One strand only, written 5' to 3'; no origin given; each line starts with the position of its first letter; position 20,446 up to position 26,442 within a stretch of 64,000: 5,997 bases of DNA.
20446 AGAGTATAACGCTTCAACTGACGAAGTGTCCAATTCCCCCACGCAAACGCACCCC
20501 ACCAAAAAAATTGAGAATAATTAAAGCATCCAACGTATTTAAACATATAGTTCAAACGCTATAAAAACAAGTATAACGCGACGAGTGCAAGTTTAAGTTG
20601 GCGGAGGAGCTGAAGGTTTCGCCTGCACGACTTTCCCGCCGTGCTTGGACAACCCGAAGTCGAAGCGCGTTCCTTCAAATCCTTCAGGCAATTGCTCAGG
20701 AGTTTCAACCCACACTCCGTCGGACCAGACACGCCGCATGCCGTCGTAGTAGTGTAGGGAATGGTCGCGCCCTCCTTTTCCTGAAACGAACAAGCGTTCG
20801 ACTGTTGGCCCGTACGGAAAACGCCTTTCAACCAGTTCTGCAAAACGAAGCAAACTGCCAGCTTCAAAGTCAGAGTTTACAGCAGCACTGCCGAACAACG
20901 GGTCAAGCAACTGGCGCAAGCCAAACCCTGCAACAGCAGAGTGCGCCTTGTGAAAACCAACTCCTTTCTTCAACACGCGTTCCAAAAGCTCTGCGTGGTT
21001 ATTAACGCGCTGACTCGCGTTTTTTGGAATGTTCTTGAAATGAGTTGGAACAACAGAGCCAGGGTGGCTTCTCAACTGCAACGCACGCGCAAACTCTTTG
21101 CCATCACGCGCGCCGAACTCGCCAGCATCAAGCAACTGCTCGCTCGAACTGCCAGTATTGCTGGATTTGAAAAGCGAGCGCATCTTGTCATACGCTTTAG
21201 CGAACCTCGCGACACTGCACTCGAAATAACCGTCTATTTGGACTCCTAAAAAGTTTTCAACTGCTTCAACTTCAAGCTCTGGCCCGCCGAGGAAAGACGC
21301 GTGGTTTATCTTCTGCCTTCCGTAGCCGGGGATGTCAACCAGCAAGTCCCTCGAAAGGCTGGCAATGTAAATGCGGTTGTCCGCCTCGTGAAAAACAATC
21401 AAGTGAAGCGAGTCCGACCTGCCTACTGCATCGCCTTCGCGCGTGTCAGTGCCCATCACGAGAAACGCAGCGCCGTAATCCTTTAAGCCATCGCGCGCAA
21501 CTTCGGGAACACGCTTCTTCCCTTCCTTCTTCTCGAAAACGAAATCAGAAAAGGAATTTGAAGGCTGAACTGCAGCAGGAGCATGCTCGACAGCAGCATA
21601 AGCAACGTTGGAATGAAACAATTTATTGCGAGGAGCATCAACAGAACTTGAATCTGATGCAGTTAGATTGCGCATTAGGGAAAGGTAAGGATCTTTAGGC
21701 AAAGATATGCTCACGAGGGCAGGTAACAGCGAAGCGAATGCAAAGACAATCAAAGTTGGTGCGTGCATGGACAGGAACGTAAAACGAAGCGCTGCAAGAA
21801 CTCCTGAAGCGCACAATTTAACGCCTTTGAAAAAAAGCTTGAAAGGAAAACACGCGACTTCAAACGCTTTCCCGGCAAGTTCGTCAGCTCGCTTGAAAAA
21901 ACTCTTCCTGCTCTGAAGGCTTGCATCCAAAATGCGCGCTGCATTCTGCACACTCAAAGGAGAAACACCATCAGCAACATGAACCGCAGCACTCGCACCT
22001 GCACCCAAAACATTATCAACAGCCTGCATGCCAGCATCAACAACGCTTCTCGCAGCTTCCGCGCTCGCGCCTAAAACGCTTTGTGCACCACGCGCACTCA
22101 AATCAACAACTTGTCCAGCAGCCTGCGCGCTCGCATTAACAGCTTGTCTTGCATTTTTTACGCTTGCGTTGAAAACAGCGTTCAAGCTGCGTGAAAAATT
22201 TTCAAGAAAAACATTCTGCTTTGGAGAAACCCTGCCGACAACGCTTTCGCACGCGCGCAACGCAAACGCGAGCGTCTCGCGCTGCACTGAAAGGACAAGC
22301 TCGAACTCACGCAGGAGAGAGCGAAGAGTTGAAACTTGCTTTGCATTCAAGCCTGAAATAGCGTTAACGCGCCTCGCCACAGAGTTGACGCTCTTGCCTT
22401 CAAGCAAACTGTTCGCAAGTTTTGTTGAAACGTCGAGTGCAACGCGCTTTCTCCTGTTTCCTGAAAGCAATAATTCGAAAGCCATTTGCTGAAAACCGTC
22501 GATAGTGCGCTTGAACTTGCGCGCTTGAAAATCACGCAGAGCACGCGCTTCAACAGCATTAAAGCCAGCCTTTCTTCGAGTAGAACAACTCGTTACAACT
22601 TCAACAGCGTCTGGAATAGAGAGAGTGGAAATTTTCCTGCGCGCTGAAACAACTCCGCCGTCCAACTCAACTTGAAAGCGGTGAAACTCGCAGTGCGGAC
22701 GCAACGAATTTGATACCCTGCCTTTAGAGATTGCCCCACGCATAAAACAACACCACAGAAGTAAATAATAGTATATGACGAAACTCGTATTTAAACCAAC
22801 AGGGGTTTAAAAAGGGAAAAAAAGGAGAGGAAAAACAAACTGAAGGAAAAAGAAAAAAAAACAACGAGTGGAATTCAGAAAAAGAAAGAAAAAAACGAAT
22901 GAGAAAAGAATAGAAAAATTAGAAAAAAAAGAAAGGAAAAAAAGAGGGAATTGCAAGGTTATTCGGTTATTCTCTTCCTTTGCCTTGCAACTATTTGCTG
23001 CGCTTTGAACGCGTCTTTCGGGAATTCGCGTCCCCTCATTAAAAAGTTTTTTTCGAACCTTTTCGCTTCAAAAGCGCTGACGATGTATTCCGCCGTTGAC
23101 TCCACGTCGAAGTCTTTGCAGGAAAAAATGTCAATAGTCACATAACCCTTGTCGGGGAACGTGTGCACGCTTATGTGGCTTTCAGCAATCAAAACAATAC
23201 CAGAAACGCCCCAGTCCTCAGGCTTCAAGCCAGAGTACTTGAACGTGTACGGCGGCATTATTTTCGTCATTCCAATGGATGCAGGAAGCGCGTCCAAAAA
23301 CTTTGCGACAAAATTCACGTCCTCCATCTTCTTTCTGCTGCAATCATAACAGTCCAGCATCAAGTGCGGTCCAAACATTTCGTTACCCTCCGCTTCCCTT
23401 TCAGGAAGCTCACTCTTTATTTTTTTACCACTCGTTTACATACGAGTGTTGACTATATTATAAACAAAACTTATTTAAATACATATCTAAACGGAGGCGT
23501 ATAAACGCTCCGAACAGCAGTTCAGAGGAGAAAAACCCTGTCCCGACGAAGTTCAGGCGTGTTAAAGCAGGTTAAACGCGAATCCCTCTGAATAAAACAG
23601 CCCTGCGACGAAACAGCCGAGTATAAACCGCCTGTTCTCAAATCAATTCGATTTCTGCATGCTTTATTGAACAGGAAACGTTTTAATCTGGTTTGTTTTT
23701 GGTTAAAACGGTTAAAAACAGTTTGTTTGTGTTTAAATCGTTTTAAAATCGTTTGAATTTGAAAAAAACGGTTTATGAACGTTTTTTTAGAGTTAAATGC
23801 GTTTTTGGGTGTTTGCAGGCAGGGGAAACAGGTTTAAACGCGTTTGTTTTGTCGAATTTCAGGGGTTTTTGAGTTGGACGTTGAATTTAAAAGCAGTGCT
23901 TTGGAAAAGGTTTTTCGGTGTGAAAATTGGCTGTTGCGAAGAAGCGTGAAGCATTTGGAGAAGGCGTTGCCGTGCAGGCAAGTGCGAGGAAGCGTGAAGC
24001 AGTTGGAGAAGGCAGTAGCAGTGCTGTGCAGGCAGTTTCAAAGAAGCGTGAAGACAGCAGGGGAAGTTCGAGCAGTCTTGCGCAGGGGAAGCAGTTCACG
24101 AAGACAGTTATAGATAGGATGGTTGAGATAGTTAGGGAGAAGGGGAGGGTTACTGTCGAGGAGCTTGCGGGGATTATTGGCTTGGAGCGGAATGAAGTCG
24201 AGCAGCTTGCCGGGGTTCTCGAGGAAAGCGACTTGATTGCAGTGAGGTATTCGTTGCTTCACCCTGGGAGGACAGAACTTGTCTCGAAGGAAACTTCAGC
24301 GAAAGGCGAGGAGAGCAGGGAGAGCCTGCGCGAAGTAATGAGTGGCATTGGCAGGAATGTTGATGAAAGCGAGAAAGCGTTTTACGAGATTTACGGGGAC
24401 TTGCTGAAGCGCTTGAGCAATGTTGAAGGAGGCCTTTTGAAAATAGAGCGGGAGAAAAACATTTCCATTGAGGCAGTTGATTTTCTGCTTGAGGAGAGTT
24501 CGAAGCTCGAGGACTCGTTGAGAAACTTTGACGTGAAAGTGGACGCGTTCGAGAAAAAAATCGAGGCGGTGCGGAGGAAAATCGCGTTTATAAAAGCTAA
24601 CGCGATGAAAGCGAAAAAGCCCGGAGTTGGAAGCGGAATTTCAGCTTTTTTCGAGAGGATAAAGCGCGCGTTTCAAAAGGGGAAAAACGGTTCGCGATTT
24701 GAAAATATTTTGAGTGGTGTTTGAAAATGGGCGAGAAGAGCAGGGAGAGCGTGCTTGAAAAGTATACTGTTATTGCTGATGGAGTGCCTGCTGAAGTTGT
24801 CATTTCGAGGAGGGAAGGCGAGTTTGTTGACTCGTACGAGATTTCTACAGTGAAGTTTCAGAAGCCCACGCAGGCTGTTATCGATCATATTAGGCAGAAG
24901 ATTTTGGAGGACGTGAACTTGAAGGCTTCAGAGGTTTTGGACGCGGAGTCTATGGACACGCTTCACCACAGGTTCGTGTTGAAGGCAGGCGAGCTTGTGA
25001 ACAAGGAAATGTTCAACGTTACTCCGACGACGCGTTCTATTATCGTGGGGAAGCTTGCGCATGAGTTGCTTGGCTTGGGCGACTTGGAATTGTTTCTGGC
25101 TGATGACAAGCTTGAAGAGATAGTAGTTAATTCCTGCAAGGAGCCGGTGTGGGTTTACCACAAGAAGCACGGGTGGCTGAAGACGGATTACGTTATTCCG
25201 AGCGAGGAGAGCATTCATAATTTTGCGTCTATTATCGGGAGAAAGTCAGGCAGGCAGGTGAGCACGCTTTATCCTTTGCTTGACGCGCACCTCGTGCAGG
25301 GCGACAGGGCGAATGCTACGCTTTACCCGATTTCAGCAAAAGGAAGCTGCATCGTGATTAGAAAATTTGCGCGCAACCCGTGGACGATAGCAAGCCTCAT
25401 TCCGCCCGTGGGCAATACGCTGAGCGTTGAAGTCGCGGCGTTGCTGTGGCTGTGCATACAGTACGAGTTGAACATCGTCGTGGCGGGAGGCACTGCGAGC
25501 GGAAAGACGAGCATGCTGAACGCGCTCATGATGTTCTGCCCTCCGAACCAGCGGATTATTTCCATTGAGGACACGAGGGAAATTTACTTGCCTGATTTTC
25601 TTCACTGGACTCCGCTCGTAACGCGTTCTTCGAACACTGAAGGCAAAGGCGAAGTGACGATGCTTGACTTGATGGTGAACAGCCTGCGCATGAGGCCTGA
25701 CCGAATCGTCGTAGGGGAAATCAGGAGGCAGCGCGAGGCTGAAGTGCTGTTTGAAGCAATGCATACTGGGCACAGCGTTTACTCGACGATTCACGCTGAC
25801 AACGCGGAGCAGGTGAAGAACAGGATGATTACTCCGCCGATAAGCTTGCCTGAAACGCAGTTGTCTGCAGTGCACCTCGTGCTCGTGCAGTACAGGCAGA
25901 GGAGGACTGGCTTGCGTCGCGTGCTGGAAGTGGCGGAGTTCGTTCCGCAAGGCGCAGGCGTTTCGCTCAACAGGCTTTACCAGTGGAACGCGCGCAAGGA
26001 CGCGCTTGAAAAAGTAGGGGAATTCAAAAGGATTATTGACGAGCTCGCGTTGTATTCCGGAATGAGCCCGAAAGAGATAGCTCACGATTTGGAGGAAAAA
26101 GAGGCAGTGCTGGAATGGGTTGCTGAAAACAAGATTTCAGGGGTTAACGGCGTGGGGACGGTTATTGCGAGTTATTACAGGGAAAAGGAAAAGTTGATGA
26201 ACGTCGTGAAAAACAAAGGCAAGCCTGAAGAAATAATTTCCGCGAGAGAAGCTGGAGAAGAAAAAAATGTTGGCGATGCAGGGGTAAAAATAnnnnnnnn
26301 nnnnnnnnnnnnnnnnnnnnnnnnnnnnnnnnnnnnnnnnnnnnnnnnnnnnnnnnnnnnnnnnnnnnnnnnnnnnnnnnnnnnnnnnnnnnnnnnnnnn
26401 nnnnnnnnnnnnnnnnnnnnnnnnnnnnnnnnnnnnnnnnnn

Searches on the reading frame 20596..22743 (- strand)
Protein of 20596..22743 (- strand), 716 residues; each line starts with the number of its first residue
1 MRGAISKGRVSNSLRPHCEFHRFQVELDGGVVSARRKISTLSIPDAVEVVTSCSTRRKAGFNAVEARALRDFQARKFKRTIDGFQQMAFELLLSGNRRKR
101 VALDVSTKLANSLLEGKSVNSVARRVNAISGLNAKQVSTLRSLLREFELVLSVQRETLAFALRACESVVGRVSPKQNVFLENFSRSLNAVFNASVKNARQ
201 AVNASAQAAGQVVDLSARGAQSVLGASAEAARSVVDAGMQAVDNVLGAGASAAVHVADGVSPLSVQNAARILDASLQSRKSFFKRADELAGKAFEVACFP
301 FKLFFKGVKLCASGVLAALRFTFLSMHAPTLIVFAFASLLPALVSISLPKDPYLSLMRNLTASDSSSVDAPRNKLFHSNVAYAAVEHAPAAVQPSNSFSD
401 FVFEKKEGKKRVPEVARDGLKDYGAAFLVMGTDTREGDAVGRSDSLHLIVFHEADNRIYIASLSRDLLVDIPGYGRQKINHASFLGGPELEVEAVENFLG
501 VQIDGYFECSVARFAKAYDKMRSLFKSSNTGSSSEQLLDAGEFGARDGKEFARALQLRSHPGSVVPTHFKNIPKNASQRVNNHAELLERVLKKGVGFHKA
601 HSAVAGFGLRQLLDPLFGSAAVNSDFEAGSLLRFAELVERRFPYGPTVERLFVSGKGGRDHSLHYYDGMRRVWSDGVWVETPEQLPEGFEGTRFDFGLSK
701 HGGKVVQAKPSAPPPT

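Call 55: search_protein_families(library=pfam, proteins=[window:20596-22743:-], max_evalue=0.001)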
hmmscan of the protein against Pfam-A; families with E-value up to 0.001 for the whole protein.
window:20596-22743:- (716 aa): 1 family
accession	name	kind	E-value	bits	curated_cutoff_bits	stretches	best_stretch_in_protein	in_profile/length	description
PF03816.19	LytR_cpsA_psr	-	1.3e-13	51.8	24.6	1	442-522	1-84/150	LytR_cpsA_psr family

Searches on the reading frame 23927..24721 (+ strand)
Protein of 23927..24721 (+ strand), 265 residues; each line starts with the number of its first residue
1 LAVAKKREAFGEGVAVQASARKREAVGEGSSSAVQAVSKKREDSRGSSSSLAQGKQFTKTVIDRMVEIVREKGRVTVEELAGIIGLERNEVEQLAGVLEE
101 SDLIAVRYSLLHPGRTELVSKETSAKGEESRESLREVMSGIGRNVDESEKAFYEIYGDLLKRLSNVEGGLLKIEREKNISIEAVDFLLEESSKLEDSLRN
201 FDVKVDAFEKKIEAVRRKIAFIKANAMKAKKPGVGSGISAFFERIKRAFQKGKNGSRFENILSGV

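Call 55: search_protein_families(library=pfam, proteins=[window:23927-24721:+], max_evalue=0.001)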
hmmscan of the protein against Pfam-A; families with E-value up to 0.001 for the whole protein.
window:23927-24721:+ (265 aa): 1 family
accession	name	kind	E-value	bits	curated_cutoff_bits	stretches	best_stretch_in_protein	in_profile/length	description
PF06163.17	DUF977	-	0.00016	22.2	22.1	1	60-128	12-82/134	Bacterial protein of unknown function (DUF977)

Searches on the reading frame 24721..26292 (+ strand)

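Call 55: search_protein_families(library=pfam, proteins=[window:24721-26292:+], max_evalue=0.001)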
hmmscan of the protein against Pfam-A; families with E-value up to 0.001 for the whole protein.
window:24721-26292:+ (524 aa): 1 family
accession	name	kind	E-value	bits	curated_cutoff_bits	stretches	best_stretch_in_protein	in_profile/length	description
PF00437.27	T2SSE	-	3.4e-32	111.9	24.9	1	203-372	100-258/370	Type II/IV secretion system protein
